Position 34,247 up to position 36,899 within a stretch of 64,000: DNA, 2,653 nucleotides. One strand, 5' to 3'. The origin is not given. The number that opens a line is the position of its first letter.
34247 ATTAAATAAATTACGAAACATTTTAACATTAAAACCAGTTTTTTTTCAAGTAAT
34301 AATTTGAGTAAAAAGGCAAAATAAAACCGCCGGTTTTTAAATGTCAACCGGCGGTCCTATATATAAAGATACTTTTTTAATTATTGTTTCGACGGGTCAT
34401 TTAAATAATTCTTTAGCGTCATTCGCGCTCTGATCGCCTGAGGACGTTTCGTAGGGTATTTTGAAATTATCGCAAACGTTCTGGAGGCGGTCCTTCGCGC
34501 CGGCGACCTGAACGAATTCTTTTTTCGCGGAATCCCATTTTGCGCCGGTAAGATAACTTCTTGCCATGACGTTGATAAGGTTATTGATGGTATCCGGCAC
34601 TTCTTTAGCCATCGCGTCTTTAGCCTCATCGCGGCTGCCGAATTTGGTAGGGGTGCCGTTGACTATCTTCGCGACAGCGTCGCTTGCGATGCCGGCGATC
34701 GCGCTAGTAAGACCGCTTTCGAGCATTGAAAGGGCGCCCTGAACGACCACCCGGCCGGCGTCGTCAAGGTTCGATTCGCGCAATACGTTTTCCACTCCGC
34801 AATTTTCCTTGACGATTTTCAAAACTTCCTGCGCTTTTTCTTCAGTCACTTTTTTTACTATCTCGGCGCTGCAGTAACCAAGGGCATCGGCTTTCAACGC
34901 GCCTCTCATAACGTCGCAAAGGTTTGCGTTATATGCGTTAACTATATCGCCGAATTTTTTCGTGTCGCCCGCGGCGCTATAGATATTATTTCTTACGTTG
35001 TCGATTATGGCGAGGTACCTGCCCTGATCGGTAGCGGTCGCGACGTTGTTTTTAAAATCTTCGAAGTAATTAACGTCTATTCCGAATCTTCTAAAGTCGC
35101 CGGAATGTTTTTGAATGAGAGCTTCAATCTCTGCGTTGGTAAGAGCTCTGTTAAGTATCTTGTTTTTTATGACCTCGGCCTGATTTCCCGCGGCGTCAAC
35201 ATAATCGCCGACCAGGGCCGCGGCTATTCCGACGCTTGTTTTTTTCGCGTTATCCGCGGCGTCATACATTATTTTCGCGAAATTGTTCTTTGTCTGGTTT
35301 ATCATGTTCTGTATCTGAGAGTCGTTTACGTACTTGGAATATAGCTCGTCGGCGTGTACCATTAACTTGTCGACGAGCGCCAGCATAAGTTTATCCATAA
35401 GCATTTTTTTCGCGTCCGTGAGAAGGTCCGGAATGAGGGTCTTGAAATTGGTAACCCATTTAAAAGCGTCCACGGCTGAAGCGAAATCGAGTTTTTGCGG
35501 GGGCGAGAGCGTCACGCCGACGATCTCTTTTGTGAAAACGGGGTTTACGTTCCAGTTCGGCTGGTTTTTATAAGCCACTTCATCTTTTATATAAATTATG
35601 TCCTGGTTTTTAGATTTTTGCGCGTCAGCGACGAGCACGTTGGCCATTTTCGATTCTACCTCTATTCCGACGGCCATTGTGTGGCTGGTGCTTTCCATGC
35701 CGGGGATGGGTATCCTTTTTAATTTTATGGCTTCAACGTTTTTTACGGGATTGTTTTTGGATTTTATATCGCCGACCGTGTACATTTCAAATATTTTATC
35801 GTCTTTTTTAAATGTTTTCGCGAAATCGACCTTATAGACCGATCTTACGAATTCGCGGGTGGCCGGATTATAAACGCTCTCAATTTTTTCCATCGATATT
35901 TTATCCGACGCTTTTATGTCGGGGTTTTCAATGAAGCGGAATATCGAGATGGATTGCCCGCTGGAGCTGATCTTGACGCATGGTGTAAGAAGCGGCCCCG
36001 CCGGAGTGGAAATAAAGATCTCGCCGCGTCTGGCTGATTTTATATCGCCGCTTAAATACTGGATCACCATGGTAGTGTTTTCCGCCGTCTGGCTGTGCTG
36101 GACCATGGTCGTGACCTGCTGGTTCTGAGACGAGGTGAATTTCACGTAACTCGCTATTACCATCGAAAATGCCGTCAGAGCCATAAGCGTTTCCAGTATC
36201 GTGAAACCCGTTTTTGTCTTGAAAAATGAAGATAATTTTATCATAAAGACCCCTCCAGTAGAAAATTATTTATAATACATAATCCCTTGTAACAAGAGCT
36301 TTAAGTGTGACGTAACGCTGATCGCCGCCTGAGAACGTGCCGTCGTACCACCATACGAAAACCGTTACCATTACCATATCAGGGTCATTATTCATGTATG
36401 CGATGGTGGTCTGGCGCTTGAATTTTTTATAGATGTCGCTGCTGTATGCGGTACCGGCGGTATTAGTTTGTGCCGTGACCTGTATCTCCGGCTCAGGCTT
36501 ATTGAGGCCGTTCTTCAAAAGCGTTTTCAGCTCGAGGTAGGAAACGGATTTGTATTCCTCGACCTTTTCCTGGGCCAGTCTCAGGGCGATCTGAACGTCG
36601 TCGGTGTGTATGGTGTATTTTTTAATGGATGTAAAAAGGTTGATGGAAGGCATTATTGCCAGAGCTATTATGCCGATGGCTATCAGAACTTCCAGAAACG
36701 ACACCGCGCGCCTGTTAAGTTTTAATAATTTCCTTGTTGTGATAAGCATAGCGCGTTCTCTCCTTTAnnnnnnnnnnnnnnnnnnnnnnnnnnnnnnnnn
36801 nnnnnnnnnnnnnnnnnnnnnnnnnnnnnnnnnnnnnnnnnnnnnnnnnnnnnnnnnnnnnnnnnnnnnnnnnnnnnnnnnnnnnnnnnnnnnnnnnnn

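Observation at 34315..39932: Self-contained operon of enlarged minor-pseudopilin-like proteins with no pilus or T2SS machinery nearby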

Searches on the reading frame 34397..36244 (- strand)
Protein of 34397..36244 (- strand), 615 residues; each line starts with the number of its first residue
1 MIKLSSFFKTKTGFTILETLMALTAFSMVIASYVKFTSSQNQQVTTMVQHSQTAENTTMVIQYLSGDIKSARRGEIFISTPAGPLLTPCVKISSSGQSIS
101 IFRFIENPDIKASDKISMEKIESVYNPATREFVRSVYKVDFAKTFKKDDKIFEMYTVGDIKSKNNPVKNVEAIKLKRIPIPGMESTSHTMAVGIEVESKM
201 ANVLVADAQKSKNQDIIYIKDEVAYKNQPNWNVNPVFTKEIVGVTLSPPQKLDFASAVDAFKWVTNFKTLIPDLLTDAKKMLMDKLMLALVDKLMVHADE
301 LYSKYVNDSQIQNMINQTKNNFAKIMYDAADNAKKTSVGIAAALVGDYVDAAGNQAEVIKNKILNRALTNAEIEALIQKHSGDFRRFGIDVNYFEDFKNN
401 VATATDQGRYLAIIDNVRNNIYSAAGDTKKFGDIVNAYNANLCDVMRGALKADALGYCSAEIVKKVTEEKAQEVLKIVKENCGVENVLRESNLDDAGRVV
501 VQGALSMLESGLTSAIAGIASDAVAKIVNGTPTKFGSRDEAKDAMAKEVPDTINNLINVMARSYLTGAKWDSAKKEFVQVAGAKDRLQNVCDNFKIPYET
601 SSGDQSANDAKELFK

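Call 3: search_protein_families(library=pfam, proteins=[window:34397-36244:-], max_evalue=1)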
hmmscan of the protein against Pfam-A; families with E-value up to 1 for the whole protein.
window:34397-36244:- (615 aa): 1 family
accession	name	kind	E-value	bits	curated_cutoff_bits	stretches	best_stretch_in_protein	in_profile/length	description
PF07963.17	N_methyl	-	0.051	13.6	21.2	1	11-31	4-24/27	Prokaryotic N-terminal methylation motif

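Call 4: search_protein_families(library=ncbifam, proteins=[window:34397-36244:-], max_evalue=1)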
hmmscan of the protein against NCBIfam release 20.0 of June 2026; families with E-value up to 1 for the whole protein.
window:34397-36244:- (615 aa): 6 families
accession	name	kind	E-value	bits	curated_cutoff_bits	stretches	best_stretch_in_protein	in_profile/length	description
NF041002.1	pilin_ComGF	equivalog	0.00066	19.9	80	1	12-52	2-42/139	competence type IV pilus minor pilin ComGF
TIGR01707.1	gspI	equivalog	0.0016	18.9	44.35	1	13-48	1-36/101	type II secretion system minor pseudopilin GspI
NF007848.0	PRK10557.1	equivalog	0.023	14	120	1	9-69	8-68/192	prepilin peptidase-dependent protein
NF041013.1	T4P_ComGE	equivalog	0.057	13.5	49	1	10-46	2-38/83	competence type IV pilus minor pilin ComGE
TIGR02532.1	IV_pilin_GFxxxE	domain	0.066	13.1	16.3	1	12-31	2-21/24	prepilin-type N-terminal cleavage/methylation domain-containing protein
NF007800.0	PRK10506.1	equivalog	0.16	11.8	158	1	8-52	5-48/163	prepilin peptidase-dependent protein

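Call 17: find_homologous_proteins(query=window:34397-36244:-)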
Query window:34397-36244:- (615 aa): 7 proteins with E <= 0.001 among 8000 candidates.
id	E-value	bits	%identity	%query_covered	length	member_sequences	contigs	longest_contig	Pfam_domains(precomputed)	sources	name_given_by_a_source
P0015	0.0e+0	1338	100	100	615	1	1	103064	-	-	-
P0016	1.6e-298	1009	74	100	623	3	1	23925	-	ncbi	-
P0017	2.5e-140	487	40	100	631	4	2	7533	-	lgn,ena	-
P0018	9.8e-140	485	39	99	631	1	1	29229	-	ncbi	-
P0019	1.1e-138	482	40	100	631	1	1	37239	-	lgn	-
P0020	1.5e-135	471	39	100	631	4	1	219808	-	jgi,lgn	jgi:competence protein ComGC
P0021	3.1e-123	430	38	99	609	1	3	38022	-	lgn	-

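Call 46: predict_structure(alignment_id=A2)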
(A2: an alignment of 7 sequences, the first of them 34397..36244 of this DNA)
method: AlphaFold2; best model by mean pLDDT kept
length: 615 residues; sequences in the alignment: 7
mean_pLDDT: 63.9   pTM: 0.50
mean pLDDT of the five models: 63.9, 63.3, 62.7, 51.4, 49.8
residues with pLDDT >= 90: 62; 70-90: 240; 50-70: 124; < 50: 189
segments of 3 or more residues with pLDDT < 50: 1-15, 17-73, 106-116, 176-256, 332-334, 530-550
pLDDT, mean of each block of 10 residues (from residue 1): 42 45 44 32 24 30 40 63 71 64 51 53 70 73 70 76 60 47 34 32 22 26 26 23 25 45 58 68 77 82 78 85 84 70 91 89 95 93 89 81 67 93 92 89 85 75 82 74 60 62 73 77 69 43 43 77 88 83 86 85 67 65
secondary structure, 60 per line:
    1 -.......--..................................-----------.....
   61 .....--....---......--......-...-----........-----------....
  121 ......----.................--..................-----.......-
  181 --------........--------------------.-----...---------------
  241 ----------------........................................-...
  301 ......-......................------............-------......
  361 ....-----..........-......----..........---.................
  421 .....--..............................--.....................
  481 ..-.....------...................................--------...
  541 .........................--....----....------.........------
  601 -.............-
elements in order: H2-8 H11-44 H56-65 E75-80 E83-88 E90-92 E98-105 E117-126 E131-147 E150-167 E173-179 E189-196 H257-296 H298-306 H308-329 H336-347 H355-364 H370-379 H381-386 H391-400 H404-425 H428-457 H460-482 H484-488 H495-529 H538-565 E568-571 E576-579 H586-594 H602-614

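Call 52: fold_search(model_id=the predicted structure, library=pdb)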
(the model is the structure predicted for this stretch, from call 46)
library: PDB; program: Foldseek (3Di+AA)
matches with E <= 10: 409; with E <= 0.001: 0
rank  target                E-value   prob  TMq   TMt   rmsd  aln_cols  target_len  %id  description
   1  7nyw_B                1.3e-02  0.10  0.07  0.05  43.8       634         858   11  Cryo-EM structure of the MukBEF-MatP-DNA head module (released 2021-07-07)
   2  9a1f_S                5.3e-02  0.98  0.14  0.36  15.3       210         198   13  Integrative structure of the XcpGHIJK pseudo pilus filament model of a type II secretion system (released 2021-06-18)
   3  6iv1_B                9.5e-02  0.16  0.07  0.13  27.7       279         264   12  Crystal structure of a bacterial Bestrophin homolog from Klebsiella pneumoniae with a mutation I180T (released 2019-11-13)
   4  5vtm_W                1.5e-01  0.99  0.16  0.49   7.7       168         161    9  The crystal structure of minor pseudopilin ternary complex of XcpVWX from the Type 2 secretion system of Pseudomonas a (released 2018-05-23)
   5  4tql_B                2.0e-01  0.23  0.12  0.21  17.8       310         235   11  Computationally designed three helix bundle (released 2014-10-15)
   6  8g9k_A                2.0e-01  0.21  0.08  0.18  25.3       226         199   15  Geometrically programmable nanomaterial construction using regularized protein building blocks (released 2024-03-13)
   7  6ivp_B                2.2e-01  0.13  0.09  0.14  17.6       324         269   12  Crystal structure of a membrane protein P262A (released 2019-11-06)
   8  6r7r_A                2.4e-01  0.06  0.07  0.10  32.6       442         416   11  Crystal structure of the glutamate transporter homologue GltTk in complex with D-aspartate (released 2019-04-17)
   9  4wd7_C                2.5e-01  0.12  0.08  0.14  20.1       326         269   11  Crystal structure of a bacterial Bestrophin homolog from Klebsiella pneumoniae by Zn-SAD phasing (released 2014-10-01)
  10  6ivo_B                2.5e-01  0.11  0.08  0.13  27.8       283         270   12  Crystal structure of a membrane protein P208A (released 2019-11-06)
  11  6iv2_C                2.7e-01  0.21  0.11  0.19  17.8       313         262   10  Crystal structure of a bacterial Bestrophin homolog from Klebsiella pneumoniae with a mutation Y211A (released 2019-11-13)
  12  6jlf_A                2.7e-01  0.20  0.11  0.19  17.9       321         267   11  Crystal structure of a bacterial Bestrophin homolog from Klebsiella pneumoniae D179A mutation - HR (released 2019-11-13)
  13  6iv0_C                2.7e-01  0.14  0.09  0.15  17.1       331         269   12  Crystal structure of a bacterial Bestrophin homolog from Klebsiella pneumoniae with a mutation I180A (released 2019-11-13)
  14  6jlf_C                2.7e-01  0.13  0.10  0.15  17.6       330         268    9  Crystal structure of a bacterial Bestrophin homolog from Klebsiella pneumoniae D179A mutation - HR (released 2019-11-13)
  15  6ivl_C                2.7e-01  0.12  0.09  0.13  17.1       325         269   10  Crystal structure of a membrane protein L259A (released 2019-11-06)
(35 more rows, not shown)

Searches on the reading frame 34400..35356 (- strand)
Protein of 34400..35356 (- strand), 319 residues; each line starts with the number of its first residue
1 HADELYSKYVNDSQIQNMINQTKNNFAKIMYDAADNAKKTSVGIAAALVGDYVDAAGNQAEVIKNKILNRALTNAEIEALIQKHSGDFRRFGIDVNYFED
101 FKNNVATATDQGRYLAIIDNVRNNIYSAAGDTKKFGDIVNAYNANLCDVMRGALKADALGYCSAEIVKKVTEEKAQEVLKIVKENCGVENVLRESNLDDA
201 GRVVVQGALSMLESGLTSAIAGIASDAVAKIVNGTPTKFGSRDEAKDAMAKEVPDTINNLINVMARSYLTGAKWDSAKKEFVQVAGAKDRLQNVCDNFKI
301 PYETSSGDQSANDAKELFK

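Call 87: search_solved_structures(query=window:34400-35356:-, max_evalue=10)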
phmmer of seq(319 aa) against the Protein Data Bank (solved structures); distinct sequences matched with E-value up to 10: 4.
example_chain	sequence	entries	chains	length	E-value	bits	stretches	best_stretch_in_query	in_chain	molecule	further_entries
2ylz_A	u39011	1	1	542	0.56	12.8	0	207-298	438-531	PHENYLACETONE MONOOXYGENASE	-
4d03_A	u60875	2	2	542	2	11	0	226-298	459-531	PHENYLACETONE MONOOXYGENASE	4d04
1w4x_A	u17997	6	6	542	2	11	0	226-298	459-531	PHENYLACETONE MONOOXYGENASE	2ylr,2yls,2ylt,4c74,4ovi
2ylx_A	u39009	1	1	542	2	11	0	226-298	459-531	PHENYLACETONE MONOOXYGENASE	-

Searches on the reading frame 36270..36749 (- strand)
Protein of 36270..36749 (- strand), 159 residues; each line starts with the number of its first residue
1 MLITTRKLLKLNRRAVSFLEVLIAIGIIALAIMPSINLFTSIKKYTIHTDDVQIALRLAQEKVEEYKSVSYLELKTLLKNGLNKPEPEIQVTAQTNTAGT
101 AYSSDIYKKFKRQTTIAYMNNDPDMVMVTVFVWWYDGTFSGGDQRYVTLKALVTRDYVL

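Call 3: search_protein_families(library=pfam, proteins=[window:36270-36749:-], max_evalue=1)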
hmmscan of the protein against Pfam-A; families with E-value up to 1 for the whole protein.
window:36270-36749:- (159 aa): 1 family
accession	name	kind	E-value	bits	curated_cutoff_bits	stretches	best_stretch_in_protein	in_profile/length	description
PF07963.17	N_methyl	-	0.0052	16.7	21.2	1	12-33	3-24/27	Prokaryotic N-terminal methylation motif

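Call 4: search_protein_families(library=ncbifam, proteins=[window:36270-36749:-], max_evalue=1)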
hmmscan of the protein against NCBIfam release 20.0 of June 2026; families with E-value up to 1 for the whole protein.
window:36270-36749:- (159 aa): 3 families
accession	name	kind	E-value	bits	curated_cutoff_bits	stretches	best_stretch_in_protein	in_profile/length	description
NF041013.1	T4P_ComGE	equivalog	0.00021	21.3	49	1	14-67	4-57/83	competence type IV pilus minor pilin ComGE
TIGR02523.1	type_IV_pilV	equivalog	0.0037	17.8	52.2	1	16-68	4-56/139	type IV pilus modification protein PilV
TIGR01707.1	gspI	equivalog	0.082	13.4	44.35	1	18-65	4-51/101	type II secretion system minor pseudopilin GspI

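Call 36: search_solved_structures(query=A3, max_evalue=10, show_alignments=2)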
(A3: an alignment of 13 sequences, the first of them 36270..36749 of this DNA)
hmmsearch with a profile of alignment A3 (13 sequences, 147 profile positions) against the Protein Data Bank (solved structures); distinct sequences matched with E-value up to 10: 0.
